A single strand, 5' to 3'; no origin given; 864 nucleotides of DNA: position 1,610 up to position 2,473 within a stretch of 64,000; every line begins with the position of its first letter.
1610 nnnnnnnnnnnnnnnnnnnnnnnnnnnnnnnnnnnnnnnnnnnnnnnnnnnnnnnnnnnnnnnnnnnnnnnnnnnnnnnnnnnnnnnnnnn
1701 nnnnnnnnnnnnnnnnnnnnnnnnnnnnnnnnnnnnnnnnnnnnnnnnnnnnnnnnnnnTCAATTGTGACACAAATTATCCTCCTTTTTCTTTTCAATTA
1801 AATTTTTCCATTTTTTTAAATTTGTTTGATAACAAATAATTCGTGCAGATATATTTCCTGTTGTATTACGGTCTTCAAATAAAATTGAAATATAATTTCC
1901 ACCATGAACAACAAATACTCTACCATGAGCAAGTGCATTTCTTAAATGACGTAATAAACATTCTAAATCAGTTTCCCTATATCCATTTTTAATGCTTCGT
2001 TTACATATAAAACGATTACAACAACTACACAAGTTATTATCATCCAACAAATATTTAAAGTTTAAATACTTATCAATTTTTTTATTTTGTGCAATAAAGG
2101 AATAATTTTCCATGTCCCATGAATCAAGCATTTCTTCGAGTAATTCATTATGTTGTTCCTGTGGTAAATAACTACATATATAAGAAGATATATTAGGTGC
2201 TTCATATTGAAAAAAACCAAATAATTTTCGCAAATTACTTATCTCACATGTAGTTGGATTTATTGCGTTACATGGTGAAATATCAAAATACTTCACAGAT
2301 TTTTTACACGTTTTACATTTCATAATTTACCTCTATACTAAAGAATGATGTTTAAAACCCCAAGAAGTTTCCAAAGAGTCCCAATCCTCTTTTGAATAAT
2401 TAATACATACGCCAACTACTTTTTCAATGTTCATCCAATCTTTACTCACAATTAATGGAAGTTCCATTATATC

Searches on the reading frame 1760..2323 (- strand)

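Call 24: search_protein_families(library=pfam, proteins=[window:1760-2323:-], max_evalue=0.00001)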
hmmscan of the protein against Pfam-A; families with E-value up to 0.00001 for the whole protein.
window:1760-2323:- (187 aa): 1 family
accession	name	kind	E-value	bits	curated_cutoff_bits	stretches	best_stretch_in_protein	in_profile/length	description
PF18736.6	pEK499_p136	-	4.3e-07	30.2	26.6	1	89-183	49-148/152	HEPN pEK499 p136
